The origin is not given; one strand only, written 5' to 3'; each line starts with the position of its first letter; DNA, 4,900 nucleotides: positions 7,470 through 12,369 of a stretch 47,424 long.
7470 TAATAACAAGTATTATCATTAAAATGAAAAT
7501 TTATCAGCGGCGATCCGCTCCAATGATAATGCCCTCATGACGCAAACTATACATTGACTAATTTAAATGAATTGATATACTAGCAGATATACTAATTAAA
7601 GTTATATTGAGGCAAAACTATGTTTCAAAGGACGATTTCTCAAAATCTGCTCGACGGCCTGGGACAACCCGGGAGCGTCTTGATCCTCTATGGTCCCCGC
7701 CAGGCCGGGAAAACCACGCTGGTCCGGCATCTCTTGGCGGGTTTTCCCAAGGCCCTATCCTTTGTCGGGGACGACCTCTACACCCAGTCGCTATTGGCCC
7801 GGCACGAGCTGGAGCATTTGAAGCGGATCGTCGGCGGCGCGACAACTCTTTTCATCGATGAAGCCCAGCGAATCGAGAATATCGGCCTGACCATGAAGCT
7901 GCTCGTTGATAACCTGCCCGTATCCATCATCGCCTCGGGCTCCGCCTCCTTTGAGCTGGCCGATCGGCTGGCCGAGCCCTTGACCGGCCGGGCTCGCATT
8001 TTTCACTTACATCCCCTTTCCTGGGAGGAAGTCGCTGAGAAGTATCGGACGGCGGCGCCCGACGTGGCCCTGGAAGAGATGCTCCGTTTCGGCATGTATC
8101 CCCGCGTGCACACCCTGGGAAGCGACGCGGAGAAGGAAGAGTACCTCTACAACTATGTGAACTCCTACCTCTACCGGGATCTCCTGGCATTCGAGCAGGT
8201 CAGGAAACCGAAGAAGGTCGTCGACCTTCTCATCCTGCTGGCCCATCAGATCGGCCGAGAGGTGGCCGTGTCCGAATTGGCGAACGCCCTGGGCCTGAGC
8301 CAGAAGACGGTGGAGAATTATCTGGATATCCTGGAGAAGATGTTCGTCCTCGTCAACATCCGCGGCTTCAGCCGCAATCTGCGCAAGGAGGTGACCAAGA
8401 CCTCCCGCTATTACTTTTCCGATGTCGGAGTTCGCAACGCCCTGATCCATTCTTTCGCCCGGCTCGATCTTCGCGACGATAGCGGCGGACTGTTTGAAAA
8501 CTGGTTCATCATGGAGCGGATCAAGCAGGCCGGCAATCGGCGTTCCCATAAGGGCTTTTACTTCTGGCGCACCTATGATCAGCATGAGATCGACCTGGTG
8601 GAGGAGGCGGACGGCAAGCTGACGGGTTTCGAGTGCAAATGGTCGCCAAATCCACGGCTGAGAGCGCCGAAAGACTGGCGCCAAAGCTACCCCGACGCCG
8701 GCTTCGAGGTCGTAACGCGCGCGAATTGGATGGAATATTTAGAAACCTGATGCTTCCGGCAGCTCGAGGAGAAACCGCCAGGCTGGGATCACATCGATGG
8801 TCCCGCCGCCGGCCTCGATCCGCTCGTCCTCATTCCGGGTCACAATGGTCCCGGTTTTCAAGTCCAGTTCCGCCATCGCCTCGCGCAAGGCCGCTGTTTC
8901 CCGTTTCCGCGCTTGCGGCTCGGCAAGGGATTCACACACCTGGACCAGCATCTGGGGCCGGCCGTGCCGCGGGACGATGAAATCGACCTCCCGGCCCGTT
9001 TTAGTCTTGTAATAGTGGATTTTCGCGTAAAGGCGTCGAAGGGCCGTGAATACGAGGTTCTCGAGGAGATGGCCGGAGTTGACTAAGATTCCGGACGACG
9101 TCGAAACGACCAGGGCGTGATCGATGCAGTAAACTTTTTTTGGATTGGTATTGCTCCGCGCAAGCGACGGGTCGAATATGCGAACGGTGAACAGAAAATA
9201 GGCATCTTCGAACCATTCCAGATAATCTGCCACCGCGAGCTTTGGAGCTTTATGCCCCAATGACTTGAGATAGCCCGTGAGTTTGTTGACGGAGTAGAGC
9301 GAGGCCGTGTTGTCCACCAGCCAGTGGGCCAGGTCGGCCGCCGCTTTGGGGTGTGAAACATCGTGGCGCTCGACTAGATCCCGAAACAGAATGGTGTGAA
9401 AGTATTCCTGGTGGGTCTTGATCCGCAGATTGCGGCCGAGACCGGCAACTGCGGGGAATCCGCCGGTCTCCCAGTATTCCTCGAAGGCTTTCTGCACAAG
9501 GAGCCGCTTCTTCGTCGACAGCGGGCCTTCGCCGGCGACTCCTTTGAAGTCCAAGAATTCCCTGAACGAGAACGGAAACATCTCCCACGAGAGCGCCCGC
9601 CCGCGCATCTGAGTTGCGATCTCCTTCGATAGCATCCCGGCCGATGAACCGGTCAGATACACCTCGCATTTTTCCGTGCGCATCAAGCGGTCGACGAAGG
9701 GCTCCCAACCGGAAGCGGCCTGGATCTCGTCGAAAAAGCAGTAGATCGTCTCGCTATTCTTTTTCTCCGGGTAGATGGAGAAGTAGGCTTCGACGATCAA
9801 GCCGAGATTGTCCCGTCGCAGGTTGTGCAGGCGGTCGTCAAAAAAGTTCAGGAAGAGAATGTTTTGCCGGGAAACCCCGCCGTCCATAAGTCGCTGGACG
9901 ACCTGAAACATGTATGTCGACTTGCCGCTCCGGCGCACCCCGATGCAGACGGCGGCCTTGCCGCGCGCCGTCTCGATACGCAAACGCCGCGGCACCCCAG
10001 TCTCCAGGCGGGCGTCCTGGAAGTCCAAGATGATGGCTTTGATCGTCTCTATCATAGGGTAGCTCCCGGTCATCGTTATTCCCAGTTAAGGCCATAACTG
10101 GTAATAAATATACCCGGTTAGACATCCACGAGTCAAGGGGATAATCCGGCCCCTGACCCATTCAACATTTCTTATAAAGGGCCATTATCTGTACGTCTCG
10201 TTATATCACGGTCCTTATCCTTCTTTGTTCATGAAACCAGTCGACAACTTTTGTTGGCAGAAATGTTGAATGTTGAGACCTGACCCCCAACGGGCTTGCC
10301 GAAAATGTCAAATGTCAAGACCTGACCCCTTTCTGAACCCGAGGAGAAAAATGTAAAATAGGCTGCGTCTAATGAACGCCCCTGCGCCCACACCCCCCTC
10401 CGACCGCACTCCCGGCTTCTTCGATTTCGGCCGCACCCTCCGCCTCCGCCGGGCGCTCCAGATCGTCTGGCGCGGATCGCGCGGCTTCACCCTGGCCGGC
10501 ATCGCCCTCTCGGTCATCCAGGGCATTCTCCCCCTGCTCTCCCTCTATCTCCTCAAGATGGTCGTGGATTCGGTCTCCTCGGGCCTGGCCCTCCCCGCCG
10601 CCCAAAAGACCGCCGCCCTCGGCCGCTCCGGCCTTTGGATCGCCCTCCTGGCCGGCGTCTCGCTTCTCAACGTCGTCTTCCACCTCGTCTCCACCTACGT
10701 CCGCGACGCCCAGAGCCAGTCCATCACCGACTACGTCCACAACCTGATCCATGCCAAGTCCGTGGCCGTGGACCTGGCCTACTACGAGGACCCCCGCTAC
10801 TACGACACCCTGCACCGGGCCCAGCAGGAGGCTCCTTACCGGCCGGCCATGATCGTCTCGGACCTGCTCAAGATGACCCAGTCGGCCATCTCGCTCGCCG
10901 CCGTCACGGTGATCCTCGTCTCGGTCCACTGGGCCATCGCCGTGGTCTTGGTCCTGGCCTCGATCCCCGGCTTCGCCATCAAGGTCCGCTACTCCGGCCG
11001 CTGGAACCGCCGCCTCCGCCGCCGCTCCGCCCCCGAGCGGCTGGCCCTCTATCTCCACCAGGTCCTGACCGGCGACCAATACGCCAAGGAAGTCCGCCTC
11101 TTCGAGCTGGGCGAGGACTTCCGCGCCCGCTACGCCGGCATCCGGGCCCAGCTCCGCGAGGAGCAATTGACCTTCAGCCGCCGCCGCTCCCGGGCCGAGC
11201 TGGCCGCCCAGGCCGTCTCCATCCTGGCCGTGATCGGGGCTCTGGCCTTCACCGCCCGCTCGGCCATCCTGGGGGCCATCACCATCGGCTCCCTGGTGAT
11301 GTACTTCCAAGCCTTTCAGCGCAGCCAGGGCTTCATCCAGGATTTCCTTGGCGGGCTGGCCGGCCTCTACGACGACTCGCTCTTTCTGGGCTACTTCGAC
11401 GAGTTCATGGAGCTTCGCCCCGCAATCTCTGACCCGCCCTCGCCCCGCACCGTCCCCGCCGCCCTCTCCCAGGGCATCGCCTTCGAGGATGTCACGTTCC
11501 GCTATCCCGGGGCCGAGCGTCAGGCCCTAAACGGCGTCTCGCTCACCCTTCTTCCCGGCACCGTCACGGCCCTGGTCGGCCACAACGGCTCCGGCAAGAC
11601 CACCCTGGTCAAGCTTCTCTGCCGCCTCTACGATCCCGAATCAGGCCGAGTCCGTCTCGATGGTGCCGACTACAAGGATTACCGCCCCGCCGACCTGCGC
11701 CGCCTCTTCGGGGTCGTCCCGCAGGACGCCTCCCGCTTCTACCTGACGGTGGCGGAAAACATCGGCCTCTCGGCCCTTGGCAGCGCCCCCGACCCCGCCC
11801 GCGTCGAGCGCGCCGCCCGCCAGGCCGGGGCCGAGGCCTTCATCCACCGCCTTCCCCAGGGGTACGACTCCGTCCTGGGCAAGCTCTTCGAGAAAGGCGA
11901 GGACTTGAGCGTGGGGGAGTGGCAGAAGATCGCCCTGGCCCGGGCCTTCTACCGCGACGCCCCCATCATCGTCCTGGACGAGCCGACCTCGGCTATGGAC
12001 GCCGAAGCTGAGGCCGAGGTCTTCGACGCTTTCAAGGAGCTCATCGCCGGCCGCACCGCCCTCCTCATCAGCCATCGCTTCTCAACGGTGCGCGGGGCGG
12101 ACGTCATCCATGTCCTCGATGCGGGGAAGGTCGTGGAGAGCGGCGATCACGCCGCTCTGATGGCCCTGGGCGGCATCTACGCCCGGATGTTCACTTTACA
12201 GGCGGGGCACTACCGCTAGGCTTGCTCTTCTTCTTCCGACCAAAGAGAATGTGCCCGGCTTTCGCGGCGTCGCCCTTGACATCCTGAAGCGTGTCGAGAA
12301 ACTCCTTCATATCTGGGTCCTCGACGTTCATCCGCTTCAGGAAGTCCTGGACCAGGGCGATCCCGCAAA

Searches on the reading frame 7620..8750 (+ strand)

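Call 48: search_protein_families(library=pfam, proteins=[window:7620-8750:+], max_evalue=0.001)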
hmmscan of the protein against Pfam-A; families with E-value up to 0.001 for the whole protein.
window:7620-8750:+ (376 aa): 6 families
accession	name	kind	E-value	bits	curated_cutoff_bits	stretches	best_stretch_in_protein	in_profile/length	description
PF13635.12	DUF4143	-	7.1e-42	143.3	28.1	1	186-342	2-160/160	Domain of unknown function (DUF4143)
PF13173.12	AAA_14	-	5.2e-23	81.9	27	1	19-138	3-128/129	AAA domain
PF01022.26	HTH_5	-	4.2e-05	23.8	22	1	201-241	5-42/47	Bacterial regulatory protein, arsR family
PF13401.12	AAA_22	-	0.00012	22.9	27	0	19-44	6-31/130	AAA domain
PF13191.12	AAA_16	-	0.00013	22.9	32.6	1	8-68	13-83/167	AAA ATPase domain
PF08279.18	HTH_11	-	0.00099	19.4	25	0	204-244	6-45/55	HTH domain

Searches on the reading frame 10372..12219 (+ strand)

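Call 48: search_protein_families(library=pfam, proteins=[window:10372-12219:+], max_evalue=0.001)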
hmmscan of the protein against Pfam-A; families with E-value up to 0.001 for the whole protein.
window:10372-12219:+ (615 aa): 4 families
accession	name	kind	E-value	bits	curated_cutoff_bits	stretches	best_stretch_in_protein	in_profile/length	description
PF00005.33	ABC_tran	-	3.4e-31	109.1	25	1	386-540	1-137/137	ABC transporter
PF00664.28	ABC_membrane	-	7e-08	32.9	28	1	41-313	2-265/274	ABC transporter transmembrane region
PF13304.12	AAA_21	-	1.3e-07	32.4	27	0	398-418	1-21/304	AAA domain, putative AbiEii toxin, Type IV TA system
PF02463.25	SMC_N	-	5.7e-06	26.3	40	0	521-579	150-208/220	RecF/RecN/SMC N terminal domain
